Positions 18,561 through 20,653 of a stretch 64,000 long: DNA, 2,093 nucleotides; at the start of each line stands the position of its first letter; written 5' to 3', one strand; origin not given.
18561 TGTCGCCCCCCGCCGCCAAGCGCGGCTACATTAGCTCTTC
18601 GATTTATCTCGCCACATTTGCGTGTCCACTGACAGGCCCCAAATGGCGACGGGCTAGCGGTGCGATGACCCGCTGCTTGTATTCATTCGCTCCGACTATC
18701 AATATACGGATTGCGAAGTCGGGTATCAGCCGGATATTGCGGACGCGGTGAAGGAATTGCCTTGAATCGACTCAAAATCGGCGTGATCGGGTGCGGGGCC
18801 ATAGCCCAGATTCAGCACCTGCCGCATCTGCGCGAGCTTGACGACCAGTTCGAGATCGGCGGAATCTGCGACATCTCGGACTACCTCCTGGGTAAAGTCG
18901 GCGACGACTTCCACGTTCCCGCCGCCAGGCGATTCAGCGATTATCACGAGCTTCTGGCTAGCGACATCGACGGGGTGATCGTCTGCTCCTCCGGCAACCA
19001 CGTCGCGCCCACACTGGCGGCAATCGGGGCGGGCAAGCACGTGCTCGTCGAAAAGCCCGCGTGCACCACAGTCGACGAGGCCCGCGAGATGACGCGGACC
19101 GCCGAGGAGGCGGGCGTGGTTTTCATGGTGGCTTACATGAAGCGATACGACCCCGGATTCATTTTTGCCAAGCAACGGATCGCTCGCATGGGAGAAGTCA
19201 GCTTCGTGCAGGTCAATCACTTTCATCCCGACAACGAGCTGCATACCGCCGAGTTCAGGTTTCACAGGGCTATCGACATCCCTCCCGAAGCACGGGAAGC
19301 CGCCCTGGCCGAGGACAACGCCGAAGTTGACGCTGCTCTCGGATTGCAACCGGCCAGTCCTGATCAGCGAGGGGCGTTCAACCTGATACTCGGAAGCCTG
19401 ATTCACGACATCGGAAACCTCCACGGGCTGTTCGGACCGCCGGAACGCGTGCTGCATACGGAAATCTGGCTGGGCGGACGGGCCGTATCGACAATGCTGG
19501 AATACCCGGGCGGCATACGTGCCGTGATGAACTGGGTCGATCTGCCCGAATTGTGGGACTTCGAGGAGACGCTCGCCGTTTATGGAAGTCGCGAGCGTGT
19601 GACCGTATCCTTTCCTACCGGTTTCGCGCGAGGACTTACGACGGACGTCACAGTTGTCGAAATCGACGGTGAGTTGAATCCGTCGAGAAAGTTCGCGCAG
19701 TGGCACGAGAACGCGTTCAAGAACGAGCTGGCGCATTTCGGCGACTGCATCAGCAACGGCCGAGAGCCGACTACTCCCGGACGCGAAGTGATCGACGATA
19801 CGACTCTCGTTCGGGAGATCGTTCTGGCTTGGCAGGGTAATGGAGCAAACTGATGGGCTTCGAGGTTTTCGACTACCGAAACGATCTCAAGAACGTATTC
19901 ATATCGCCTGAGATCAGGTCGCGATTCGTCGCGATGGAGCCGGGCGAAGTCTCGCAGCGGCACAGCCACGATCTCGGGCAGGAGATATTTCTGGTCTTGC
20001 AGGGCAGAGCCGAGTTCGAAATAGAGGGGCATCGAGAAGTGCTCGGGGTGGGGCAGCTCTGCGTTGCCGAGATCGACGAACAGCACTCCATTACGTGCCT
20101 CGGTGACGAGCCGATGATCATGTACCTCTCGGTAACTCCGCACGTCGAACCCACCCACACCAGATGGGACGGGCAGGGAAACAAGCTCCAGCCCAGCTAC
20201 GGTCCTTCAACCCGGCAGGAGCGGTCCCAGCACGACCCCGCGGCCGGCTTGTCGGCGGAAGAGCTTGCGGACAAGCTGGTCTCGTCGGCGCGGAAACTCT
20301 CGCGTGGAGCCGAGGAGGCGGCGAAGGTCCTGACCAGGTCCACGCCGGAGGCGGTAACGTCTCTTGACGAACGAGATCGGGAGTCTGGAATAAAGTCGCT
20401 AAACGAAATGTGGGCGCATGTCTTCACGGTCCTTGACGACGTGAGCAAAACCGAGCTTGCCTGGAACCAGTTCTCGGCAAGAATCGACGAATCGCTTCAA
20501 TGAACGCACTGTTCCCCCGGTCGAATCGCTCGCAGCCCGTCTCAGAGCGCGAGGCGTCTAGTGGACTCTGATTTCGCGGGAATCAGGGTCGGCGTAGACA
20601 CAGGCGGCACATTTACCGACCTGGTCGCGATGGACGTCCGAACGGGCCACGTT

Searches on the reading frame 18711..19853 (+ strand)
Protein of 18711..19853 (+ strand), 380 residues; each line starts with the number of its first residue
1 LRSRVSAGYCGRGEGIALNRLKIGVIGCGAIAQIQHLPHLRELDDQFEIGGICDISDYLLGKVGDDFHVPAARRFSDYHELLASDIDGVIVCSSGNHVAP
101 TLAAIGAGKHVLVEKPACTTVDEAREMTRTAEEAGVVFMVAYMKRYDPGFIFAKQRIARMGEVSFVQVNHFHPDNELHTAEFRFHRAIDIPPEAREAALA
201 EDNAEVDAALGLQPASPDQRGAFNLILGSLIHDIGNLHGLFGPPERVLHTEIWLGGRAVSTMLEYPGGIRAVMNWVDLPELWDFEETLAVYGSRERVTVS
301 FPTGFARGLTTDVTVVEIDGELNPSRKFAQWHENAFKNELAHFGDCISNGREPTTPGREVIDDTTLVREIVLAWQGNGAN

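Call 6: search_protein_families(library=pfam, proteins=[window:18711-19853:+], max_evalue=0.01)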
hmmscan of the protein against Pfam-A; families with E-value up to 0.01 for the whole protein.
window:18711-19853:+ (380 aa): 1 family
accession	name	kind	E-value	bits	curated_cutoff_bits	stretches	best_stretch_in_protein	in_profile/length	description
PF01408.29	GFO_IDH_MocA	-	3.9e-23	82.8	24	1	21-142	1-120/120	Oxidoreductase family, NAD-binding Rossmann fold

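Call 7: search_protein_families(library=ncbifam, proteins=[window:18711-19853:+], max_evalue=0.01)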
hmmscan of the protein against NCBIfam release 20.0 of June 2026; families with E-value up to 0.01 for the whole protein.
window:18711-19853:+ (380 aa): 10 families
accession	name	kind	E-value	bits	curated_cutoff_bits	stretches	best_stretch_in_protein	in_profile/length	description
NF040723.1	UDP-GlcNAcDh_Arch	equivalog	1.4e-25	90.4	450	1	21-162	1-140/302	UDP-N-acetylglucosamine 3-dehydrogenase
TIGR04380.1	myo_inos_iolG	equivalog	3.8e-25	88.5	355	1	21-168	2-150/330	inositol 2-dehydrogenase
NF052679.1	InsChiInosDhIolG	equivalog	2.2e-17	63.1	540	1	21-174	3-159/343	bifunctional inositol 2-dehydrogenase/D-chiro-inositol 1-dehydrogenase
NF008607.0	PRK11579.1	subfamily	3.7e-13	49.2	330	1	19-171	3-152/346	oxidoreductase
NF058561.1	BT_2158_fam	equivalog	1.9e-12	46.6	750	1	19-137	34-149/487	glycoside 3-dehydrogenase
NF052479.1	LevoglcsnDh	equivalog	9.2e-12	44.3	650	1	76-158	63-147/386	levoglucosan dehydrogenase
NF041392.1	XylDh_Gfo6_Halo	equivalog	1.6e-11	43.6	350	1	21-157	17-155/350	D-xylose 1-dehydrogenase Gfo6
NF007574.0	PRK10206.1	equivalog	4.1e-11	42.5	352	1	23-167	5-150/345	oxidoreductase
NF058563.1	BT_2159_fam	equivalog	3.5e-07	29.6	650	1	21-173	1-153/350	disaccharide 3-dehydrogenase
NF009830.0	PRK13304.1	equivalog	0.00066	19.2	267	1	21-113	2-90/265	aspartate dehydrogenase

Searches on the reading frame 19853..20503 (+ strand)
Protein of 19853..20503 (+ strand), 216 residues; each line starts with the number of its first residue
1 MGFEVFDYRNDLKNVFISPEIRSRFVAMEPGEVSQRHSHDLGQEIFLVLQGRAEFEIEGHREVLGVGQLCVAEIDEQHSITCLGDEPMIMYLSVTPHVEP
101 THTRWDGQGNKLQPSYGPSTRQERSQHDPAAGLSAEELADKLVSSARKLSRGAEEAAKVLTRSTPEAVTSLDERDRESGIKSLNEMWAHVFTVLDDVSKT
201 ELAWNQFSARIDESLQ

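Call 6: search_protein_families(library=pfam, proteins=[window:19853-20503:+], max_evalue=0.01)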
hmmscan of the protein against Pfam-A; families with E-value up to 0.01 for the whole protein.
window:19853-20503:+ (216 aa): 3 families
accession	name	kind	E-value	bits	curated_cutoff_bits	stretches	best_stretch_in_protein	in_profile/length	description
PF07883.17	Cupin_2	-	1.7e-13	50.5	27.2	1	25-91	2-67/70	Cupin domain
PF02311.25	AraC_binding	-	2.1e-05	24.7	21.1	1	26-142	8-116/135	AraC-like ligand binding domain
PF12973.13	Cupin_7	-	0.00037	20.7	27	1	25-90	37-97/105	ChrR Cupin-like domain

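Call 7: search_protein_families(library=ncbifam, proteins=[window:19853-20503:+], max_evalue=0.01)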
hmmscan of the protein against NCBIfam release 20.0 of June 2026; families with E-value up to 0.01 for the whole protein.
window:19853-20503:+ (216 aa): 1 family
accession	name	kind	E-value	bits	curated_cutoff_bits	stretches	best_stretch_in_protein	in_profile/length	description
NF049940.1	MandnitrLy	equivalog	0.0032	17.3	140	1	21-97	35-110/130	(R)-mandelonitrile lyase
